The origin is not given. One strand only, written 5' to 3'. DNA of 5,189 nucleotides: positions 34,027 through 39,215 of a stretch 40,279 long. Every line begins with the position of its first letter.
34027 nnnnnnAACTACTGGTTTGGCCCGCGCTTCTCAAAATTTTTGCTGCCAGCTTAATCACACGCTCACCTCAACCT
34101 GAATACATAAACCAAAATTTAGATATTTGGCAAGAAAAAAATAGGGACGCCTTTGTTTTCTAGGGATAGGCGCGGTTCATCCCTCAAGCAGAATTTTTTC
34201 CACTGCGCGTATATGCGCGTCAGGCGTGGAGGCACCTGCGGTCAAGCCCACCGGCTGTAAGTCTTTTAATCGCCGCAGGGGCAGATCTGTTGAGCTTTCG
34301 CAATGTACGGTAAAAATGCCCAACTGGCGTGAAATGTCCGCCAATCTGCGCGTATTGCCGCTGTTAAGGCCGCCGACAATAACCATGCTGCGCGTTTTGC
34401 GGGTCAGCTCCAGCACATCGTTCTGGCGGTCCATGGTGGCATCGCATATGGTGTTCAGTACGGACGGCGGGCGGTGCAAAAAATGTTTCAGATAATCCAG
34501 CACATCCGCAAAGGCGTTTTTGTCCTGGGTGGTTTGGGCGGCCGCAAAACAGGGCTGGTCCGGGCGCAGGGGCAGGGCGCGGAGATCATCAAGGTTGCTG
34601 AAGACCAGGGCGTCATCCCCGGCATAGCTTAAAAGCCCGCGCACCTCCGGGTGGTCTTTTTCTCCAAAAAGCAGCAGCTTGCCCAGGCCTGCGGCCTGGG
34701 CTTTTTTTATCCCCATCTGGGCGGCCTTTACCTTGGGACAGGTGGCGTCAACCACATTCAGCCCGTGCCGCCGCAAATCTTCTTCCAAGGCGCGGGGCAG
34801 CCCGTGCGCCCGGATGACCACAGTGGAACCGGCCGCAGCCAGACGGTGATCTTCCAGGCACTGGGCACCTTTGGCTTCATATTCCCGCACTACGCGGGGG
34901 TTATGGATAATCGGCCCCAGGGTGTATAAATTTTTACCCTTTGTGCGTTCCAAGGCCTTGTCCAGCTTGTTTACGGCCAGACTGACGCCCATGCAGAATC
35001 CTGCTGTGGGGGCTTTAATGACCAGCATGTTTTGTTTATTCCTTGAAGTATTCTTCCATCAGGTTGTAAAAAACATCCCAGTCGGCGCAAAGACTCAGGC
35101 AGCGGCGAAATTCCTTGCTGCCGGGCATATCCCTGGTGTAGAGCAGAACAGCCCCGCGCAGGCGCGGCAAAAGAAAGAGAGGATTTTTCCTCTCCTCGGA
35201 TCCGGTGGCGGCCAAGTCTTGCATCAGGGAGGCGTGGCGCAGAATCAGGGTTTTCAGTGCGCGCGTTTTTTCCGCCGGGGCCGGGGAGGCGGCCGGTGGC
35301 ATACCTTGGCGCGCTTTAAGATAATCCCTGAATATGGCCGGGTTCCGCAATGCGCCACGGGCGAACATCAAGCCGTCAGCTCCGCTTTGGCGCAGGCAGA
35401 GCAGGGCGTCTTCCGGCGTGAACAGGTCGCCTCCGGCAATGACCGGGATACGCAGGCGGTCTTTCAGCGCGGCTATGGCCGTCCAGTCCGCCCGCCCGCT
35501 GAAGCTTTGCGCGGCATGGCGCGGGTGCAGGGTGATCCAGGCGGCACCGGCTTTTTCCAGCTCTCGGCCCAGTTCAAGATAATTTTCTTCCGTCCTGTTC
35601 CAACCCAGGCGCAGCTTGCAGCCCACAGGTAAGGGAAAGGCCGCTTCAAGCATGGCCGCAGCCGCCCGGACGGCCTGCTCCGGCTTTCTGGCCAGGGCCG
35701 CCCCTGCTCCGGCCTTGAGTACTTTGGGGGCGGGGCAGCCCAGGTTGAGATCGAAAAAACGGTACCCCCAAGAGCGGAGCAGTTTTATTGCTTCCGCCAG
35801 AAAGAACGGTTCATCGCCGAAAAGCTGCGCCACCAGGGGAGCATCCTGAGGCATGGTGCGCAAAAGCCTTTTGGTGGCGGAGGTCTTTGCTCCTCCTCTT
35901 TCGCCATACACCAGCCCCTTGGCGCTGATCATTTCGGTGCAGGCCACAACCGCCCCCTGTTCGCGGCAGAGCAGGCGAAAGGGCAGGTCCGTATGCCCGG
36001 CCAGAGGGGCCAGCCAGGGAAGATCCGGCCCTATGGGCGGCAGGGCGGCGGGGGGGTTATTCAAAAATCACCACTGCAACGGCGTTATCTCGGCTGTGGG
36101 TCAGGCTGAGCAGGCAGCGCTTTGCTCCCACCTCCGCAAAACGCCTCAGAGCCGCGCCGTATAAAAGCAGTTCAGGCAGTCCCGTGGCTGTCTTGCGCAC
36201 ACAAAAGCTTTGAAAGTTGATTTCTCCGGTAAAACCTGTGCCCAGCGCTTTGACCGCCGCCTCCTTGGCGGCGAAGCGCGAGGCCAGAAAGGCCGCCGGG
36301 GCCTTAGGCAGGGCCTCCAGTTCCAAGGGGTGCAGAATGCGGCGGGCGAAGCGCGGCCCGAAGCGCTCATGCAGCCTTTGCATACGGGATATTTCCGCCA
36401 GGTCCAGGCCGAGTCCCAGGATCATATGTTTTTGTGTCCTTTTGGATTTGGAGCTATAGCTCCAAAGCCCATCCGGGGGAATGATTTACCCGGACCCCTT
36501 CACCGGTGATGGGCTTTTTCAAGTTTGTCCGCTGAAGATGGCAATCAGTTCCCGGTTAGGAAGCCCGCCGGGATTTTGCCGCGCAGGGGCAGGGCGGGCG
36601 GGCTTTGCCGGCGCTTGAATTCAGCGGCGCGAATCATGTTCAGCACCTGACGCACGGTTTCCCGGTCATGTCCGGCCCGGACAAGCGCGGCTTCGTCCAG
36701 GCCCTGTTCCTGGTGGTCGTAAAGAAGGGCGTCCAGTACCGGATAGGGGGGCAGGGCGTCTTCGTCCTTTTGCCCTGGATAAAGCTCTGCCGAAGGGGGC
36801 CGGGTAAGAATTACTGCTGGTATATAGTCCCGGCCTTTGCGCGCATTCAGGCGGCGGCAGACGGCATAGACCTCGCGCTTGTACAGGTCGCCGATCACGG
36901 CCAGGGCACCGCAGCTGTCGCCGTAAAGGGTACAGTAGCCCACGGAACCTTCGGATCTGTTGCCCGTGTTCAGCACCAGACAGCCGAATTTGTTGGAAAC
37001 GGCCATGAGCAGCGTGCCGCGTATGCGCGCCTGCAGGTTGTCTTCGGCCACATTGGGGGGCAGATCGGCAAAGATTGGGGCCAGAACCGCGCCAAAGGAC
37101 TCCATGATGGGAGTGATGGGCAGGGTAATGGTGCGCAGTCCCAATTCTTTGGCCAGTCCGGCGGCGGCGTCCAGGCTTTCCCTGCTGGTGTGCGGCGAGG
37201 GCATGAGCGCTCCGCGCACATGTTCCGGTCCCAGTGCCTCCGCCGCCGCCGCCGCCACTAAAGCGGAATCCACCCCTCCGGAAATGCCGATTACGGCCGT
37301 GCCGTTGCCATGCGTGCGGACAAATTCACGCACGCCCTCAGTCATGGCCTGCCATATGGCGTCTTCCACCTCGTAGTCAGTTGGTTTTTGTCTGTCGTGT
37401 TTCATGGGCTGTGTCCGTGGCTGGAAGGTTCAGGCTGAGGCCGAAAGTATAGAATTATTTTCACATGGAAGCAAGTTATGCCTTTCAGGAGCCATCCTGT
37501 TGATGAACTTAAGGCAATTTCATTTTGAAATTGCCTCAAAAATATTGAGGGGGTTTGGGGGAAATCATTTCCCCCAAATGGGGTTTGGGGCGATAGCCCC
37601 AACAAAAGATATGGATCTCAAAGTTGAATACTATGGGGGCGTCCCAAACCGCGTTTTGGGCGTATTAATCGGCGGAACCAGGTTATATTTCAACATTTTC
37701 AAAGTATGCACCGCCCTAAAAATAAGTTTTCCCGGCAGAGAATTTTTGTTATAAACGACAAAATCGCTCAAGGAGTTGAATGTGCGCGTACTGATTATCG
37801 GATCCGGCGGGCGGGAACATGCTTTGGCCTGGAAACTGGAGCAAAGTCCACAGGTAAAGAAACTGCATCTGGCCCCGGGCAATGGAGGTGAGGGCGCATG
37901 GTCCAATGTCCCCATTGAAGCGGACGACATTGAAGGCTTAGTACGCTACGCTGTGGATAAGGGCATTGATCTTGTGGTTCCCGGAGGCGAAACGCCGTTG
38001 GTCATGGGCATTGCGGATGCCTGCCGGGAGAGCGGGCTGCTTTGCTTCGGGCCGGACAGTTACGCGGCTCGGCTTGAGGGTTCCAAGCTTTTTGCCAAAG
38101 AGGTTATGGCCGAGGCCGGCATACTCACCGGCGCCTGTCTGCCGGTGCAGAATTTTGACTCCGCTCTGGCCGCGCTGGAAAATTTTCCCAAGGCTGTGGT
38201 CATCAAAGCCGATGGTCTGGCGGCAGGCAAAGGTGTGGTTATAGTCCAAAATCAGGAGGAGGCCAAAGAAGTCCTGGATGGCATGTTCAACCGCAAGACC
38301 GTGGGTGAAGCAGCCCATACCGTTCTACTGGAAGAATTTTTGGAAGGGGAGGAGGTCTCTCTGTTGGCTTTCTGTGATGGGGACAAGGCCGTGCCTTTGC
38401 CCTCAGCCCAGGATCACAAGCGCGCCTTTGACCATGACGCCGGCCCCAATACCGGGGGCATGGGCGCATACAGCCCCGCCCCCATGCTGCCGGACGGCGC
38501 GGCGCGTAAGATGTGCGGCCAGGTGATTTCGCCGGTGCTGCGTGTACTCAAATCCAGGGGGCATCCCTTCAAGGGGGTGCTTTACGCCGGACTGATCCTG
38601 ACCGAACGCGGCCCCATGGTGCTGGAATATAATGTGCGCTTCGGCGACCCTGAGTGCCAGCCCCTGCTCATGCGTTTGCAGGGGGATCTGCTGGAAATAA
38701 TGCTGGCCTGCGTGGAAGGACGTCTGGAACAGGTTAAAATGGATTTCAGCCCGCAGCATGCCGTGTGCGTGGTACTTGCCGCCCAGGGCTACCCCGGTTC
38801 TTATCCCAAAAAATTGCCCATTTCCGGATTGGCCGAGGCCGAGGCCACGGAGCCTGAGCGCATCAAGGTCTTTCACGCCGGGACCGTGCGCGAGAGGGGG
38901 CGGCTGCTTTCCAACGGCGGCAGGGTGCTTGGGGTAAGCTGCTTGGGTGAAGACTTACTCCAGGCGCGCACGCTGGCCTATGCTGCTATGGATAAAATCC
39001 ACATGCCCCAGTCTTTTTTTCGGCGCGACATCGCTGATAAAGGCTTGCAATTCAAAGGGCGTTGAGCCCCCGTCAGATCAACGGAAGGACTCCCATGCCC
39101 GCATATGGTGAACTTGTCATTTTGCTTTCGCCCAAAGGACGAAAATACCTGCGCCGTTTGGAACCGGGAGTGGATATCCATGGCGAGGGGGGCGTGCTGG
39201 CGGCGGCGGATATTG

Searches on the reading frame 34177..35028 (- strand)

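Call 38: search_protein_families(library=pfam, proteins=[window:34177-35028:-], max_evalue=0.00001)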
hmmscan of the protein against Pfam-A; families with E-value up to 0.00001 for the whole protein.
window:34177-35028:- (283 aa): 1 family
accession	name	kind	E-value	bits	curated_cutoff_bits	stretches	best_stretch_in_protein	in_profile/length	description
PF02401.23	LYTB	-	3.2e-73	246.7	24.5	1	3-279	1-265/267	LytB protein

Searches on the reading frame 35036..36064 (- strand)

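Call 38: search_protein_families(library=pfam, proteins=[window:35036-36064:-], max_evalue=0.00001)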
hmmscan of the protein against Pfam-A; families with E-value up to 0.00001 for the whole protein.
window:35036-36064:- (342 aa): 1 family
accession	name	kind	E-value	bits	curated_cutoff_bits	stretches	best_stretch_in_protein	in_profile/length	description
PF01207.24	Dus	-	3.1e-64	217.5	20.4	1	18-332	2-298/311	Dihydrouridine synthase (Dus)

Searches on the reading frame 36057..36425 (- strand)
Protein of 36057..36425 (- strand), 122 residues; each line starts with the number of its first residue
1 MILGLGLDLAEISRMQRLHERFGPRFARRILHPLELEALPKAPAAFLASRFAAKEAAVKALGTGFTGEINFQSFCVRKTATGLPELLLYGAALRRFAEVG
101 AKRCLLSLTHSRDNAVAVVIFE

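Call 39: search_protein_families(library=pfam, proteins=[window:36057-36425:-], max_evalue=0.001)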
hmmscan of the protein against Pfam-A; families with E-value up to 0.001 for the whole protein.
window:36057-36425:- (122 aa): 1 family
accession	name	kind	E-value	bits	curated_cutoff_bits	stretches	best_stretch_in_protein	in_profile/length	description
PF01648.25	ACPS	-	1.2e-16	61.1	25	1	4-103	1-103/111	4'-phosphopantetheinyl transferase superfamily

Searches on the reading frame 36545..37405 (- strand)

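Call 39: search_protein_families(library=pfam, proteins=[window:36545-37405:-], max_evalue=0.001)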
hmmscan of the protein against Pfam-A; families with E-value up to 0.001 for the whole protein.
window:36545-37405:- (286 aa): 1 family
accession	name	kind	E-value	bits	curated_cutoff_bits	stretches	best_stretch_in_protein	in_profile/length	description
PF02540.23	NAD_synthase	-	2.2e-66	223.9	21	1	17-267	1-241/242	NAD synthase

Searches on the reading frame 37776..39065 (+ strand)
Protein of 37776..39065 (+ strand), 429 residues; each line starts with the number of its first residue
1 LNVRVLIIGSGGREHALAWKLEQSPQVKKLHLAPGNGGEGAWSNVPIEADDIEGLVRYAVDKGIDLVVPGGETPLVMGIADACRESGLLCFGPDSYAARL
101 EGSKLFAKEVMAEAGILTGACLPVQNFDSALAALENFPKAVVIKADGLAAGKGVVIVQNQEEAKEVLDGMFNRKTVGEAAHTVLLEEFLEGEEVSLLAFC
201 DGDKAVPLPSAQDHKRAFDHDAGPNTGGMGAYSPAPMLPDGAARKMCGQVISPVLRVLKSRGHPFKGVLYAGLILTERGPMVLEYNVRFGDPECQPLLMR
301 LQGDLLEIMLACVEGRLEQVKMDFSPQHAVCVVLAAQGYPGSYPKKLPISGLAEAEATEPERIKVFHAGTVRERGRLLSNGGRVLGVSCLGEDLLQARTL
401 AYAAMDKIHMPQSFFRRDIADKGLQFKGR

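Call 39: search_protein_families(library=pfam, proteins=[window:37776-39065:+], max_evalue=0.001)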
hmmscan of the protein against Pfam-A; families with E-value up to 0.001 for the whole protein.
window:37776-39065:+ (429 aa): 7 families
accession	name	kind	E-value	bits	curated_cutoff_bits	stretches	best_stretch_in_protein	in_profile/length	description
PF01071.24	GARS_A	-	7.9e-72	241.6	27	1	102-294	1-194/194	Phosphoribosylglycinamide synthetase, ATP-grasp (A) domain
PF02844.21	GARS_N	-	1.8e-33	115.7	29.5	1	4-101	2-100/100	Phosphoribosylglycinamide synthetase, N domain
PF02843.22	GARS_C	-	2.4e-29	102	34.8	1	329-421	1-91/92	Phosphoribosylglycinamide synthetase, C domain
PF02655.19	ATP-grasp_3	-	8.3e-07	29.7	23.2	1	133-289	26-157/160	ATP-grasp domain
PF02786.22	CPSase_L_D2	-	2.6e-05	24.3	19.8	1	107-191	5-91/211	Carbamoyl-phosphate synthase L chain, ATP binding domain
PF08442.15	ATP-grasp_2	-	0.00045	20.3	29.5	1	107-189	7-101/202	ATP-grasp domain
PF02222.28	ATP-grasp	-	0.00061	19.9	27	1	111-198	3-86/179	ATP-grasp domain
